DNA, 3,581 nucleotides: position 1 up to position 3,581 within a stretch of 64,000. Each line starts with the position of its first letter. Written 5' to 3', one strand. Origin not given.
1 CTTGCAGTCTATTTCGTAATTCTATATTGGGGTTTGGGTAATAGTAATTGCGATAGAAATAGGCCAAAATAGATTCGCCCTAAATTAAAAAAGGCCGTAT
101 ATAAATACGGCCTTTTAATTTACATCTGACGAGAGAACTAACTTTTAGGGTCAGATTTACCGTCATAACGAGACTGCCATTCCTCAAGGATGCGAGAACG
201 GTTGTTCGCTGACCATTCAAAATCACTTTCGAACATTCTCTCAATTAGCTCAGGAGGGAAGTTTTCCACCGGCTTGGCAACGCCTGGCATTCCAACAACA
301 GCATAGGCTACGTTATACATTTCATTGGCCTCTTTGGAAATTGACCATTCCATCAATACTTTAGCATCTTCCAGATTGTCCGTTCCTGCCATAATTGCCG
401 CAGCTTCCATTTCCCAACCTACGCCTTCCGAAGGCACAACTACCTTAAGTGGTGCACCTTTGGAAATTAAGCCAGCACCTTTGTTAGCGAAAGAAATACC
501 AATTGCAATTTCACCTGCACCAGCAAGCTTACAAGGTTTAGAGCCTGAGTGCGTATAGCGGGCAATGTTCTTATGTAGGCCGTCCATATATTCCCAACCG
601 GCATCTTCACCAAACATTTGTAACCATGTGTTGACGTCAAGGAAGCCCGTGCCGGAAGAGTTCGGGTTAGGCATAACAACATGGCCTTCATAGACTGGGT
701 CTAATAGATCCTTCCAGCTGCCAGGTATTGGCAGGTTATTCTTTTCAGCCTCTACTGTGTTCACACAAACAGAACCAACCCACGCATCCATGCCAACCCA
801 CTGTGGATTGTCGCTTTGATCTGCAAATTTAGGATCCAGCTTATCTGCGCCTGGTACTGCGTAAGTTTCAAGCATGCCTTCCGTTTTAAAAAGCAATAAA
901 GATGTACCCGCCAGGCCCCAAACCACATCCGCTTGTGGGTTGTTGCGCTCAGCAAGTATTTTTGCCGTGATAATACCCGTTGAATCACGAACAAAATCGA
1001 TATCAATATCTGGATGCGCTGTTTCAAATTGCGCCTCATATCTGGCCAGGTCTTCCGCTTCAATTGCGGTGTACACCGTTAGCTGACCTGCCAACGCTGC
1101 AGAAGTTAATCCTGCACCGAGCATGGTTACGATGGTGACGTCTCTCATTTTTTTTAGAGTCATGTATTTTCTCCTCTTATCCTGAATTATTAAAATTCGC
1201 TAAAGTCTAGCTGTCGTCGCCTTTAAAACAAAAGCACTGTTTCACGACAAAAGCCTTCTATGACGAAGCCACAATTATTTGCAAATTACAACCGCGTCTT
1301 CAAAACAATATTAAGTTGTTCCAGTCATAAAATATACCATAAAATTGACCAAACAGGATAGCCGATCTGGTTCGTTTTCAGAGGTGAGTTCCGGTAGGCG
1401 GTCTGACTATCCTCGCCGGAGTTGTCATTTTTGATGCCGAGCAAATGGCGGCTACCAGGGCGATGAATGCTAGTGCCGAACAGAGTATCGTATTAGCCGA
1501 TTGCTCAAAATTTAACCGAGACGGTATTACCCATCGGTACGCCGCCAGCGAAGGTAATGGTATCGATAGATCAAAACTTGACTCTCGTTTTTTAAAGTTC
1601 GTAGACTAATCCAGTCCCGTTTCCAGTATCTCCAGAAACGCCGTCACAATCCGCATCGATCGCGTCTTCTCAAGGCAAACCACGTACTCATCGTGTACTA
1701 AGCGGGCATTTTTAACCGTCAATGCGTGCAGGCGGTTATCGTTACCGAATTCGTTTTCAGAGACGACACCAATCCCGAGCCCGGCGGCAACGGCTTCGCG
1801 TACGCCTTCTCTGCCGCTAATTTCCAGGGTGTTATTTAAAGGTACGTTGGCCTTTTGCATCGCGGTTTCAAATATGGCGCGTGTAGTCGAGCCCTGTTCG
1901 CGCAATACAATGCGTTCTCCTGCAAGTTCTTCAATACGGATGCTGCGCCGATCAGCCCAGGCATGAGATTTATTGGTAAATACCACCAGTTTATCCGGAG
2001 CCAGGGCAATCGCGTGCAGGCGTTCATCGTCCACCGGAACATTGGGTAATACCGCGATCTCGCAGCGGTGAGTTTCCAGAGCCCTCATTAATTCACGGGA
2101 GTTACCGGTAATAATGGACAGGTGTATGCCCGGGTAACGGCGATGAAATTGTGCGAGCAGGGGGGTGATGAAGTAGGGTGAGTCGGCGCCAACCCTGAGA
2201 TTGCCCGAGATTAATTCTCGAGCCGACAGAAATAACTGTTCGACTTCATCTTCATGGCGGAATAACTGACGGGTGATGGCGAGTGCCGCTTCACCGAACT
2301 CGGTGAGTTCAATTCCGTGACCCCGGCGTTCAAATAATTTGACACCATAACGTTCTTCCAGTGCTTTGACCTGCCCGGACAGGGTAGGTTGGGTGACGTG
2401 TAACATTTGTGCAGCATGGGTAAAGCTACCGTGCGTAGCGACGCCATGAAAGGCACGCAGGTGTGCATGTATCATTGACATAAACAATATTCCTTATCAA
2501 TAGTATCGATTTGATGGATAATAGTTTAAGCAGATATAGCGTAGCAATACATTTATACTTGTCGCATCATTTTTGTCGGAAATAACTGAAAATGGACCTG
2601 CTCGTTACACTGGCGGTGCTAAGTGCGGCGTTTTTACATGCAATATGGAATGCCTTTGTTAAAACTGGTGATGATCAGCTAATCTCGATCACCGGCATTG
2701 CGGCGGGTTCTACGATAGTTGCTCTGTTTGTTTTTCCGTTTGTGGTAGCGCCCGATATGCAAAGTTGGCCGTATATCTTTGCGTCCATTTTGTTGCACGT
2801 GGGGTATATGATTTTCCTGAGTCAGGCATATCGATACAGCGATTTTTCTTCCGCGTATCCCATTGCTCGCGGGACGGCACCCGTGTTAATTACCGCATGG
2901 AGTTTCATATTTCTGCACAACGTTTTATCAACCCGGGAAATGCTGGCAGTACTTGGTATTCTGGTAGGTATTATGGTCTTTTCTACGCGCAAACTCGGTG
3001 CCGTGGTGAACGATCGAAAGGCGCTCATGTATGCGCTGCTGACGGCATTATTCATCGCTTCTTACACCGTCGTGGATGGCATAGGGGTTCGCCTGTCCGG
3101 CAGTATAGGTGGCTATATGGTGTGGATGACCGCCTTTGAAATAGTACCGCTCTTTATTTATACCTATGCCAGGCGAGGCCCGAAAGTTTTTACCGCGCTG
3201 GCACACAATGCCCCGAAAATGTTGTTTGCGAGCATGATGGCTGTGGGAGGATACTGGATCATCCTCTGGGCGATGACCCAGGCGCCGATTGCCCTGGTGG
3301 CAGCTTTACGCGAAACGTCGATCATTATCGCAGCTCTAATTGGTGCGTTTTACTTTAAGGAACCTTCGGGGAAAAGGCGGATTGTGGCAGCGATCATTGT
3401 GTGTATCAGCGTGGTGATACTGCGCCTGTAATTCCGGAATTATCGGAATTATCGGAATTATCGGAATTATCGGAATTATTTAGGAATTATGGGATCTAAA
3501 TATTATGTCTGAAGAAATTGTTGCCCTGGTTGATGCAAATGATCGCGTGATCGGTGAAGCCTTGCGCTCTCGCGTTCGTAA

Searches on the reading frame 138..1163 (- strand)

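Call 83: search_protein_families(library=pfam, proteins=[window:138-1163:-], max_evalue=0.00001)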
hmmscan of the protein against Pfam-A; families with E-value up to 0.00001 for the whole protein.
window:138-1163:- (341 aa): 3 families
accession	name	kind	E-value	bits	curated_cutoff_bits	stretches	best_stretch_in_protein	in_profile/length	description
PF13343.11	SBP_bac_6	-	1.7e-22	80.5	24.6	1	77-301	3-226/245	Bacterial extracellular solute-binding protein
PF13416.11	SBP_bac_8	-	2.1e-19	70.8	27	1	44-283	4-252/279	Bacterial extracellular solute-binding protein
PF01547.30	SBP_bac_1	-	6e-11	43.3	26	1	41-280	16-306/307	Bacterial extracellular solute-binding protein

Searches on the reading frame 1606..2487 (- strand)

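Call 83: search_protein_families(library=pfam, proteins=[window:1606-2487:-], max_evalue=0.00001)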
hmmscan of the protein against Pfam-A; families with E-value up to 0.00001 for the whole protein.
window:1606-2487:- (293 aa): 2 families
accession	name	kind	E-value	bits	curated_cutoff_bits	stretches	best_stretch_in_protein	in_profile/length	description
PF03466.25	LysR_substrate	-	1.5e-41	142.5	28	1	92-290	3-206/209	LysR substrate binding domain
PF00126.33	HTH_1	-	7.2e-23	80.7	26.6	1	9-66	3-60/60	Bacterial regulatory helix-turn-helix protein, lysR family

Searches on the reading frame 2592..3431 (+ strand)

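Call 83: search_protein_families(library=pfam, proteins=[window:2592-3431:+], max_evalue=0.00001)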
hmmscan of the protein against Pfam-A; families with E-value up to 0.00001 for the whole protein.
window:2592-3431:+ (279 aa): 1 family
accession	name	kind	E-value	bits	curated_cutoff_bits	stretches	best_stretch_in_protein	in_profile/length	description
PF00892.27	EamA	-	1.5e-16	61.3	28.2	2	143-277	2-133/135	EamA-like transporter family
